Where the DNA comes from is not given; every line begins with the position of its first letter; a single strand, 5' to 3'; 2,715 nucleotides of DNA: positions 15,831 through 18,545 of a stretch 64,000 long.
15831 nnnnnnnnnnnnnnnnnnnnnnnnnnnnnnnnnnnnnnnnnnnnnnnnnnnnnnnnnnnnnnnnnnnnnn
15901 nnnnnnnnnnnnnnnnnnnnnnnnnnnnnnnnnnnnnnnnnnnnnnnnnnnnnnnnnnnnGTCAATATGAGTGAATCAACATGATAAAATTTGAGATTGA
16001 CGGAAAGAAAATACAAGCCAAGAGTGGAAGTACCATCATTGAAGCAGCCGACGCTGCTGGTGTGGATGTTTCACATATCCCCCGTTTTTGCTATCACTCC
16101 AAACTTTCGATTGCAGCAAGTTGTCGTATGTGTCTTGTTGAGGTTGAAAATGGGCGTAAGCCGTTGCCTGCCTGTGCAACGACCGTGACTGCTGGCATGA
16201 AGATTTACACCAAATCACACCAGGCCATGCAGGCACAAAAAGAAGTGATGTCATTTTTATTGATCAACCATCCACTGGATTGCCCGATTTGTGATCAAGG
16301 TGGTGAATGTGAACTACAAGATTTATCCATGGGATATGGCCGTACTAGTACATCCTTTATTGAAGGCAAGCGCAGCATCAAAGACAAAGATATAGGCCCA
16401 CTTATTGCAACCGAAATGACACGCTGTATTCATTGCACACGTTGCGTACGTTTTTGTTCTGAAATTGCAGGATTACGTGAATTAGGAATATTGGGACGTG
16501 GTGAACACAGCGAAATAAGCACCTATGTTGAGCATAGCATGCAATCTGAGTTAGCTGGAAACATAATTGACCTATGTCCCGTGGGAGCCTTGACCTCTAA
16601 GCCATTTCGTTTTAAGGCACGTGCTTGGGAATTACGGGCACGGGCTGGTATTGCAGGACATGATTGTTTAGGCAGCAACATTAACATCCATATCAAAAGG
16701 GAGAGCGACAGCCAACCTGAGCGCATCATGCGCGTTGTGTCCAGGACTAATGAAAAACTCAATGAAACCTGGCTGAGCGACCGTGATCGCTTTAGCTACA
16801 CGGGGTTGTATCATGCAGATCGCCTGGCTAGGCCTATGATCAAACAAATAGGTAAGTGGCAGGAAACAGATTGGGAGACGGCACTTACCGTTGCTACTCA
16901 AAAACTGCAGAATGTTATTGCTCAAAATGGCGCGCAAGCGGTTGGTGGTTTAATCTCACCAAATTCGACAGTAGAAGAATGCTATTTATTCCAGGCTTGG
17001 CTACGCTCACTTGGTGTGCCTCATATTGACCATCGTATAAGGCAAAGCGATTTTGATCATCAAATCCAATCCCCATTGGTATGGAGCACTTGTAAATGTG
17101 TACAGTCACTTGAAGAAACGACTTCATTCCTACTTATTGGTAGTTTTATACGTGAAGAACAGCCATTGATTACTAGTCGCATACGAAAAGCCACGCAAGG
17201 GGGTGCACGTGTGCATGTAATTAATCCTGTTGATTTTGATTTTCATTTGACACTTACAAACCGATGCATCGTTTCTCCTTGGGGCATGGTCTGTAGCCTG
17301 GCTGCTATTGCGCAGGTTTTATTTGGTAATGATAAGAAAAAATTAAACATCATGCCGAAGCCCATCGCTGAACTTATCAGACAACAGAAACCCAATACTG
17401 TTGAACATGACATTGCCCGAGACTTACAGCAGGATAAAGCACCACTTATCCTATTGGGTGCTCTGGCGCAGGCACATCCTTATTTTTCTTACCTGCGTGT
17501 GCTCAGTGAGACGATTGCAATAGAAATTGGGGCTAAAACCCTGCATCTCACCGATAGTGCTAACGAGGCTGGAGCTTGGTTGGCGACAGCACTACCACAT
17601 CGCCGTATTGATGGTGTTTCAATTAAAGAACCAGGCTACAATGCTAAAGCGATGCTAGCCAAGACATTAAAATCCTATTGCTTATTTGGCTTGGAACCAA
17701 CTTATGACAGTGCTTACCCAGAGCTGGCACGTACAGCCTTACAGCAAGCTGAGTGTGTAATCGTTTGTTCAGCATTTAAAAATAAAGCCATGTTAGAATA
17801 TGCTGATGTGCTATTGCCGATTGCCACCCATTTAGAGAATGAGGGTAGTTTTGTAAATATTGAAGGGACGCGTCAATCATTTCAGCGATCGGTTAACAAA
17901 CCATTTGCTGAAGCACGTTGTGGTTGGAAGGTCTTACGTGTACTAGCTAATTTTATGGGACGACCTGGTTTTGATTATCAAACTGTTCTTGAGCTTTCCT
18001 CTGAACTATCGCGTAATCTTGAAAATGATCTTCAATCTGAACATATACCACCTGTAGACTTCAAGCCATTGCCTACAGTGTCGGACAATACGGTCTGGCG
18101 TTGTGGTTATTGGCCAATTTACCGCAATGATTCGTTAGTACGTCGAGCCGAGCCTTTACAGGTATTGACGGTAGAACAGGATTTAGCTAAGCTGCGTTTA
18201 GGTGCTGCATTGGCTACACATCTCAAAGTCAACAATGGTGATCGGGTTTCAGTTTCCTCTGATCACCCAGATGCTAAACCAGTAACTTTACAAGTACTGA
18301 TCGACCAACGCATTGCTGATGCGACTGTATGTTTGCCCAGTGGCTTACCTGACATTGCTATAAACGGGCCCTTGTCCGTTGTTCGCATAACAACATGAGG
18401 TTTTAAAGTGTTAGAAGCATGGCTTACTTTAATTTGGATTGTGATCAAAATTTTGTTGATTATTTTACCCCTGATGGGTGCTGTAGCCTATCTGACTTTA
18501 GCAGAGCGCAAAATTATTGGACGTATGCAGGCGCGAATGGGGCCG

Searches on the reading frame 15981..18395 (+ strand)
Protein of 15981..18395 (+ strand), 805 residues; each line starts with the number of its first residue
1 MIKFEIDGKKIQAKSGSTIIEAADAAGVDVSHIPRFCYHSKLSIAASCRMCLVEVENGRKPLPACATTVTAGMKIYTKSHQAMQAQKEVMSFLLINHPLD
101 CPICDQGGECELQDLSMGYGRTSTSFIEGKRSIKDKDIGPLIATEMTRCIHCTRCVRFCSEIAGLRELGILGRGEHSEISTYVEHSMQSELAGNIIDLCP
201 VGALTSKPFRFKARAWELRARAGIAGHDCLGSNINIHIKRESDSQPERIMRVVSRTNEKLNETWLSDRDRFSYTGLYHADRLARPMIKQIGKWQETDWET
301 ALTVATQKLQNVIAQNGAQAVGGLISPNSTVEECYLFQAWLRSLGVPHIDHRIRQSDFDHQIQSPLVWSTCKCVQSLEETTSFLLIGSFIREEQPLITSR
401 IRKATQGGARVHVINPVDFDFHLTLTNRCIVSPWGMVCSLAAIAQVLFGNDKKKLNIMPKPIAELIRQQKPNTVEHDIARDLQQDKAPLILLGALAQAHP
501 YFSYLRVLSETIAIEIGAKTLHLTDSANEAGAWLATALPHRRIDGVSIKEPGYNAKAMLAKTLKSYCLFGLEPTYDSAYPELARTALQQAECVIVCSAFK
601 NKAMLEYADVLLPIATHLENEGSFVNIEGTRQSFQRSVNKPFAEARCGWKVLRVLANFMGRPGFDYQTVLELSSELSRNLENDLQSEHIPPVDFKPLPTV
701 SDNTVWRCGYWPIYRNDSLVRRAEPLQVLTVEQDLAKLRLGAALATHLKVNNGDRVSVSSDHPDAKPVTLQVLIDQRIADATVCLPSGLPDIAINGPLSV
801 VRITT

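Call 55: find_homologous_proteins(query=window:15981-18395:+, max_evalue=1e-50)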
Query window:15981-18395:+ (805 aa): 8000 proteins with E <= 1e-50 among 8000 candidates; the best 120 are listed.
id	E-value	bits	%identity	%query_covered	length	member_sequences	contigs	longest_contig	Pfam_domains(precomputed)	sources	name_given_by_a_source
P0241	0.0e+0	1857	100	100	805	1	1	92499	PF13510.12,PF22151.3,PF10588.15,PF00384.28,PF22117.3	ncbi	-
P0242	6.3e-244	830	50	99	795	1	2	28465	PF13510.12,PF22151.3,PF10588.15,PF00384.28,PF00111.33,PF22117.3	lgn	-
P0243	2.5e-243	828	51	98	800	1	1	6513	PF13510.12,PF22151.3,PF10588.15,PF00384.28,PF00111.33,PF22117.3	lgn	-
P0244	6.7e-243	827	52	99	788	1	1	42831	PF13510.12,PF22151.3,PF10588.15,PF00384.28,PF00111.33,PF22117.3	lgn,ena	-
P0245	6.0e-242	823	51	98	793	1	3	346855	PF13510.12,PF22151.3,PF10588.15,PF00384.28,PF00111.33,PF22117.3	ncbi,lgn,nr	ncbi:MAG TPA: NADH-quinone oxidoreductase subunit NuoG [Gammaproteobacteria bacterium]|nr:NADH-quino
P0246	2.7e-241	821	51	98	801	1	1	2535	PF13510.12,PF22151.3,PF10588.15,PF00384.28,PF22117.3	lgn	-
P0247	3.4e-241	821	51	100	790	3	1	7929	PF13510.12,PF22151.3,PF10588.15,PF00384.28,PF00111.33,PF22117.3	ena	-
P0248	1.7e-239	815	51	99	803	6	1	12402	PF13510.12,PF22151.3,PF10588.15,PF00384.28,PF00111.33,PF22117.3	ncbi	-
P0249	1.8e-239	815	51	100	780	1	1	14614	PF13510.12,PF22151.3,PF10588.15,PF00384.28,PF00111.33,PF22117.3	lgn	-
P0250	6.8e-239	813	51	99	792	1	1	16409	PF13510.12,PF22151.3,PF10588.15,PF00384.28,PF00111.33,PF22117.3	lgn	-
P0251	1.2e-238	812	49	99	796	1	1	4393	PF13510.12,PF22151.3,PF10588.15,PF00384.28,PF00111.33,PF22117.3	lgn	-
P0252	1.4e-238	812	49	100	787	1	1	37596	PF13510.12,PF22151.3,PF10588.15,PF00384.28,PF00111.33,PF01568.28,PF22117.3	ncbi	ncbi:MAG: NADH-quinone oxidoreductase chain 3 [Legionellaceae bacterium]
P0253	1.8e-238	812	48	99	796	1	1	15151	PF13510.12,PF22151.3,PF10588.15,PF00384.28,PF00111.33,PF22117.3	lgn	-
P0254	2.3e-238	812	50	98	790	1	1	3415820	PF13510.12,PF22151.3,PF10588.15,PF00384.28,PF00111.33,PF22117.3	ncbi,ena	-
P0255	2.4e-238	812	49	99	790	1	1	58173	PF13510.12,PF22151.3,PF10588.15,PF00384.28,PF00111.33,PF22117.3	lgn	-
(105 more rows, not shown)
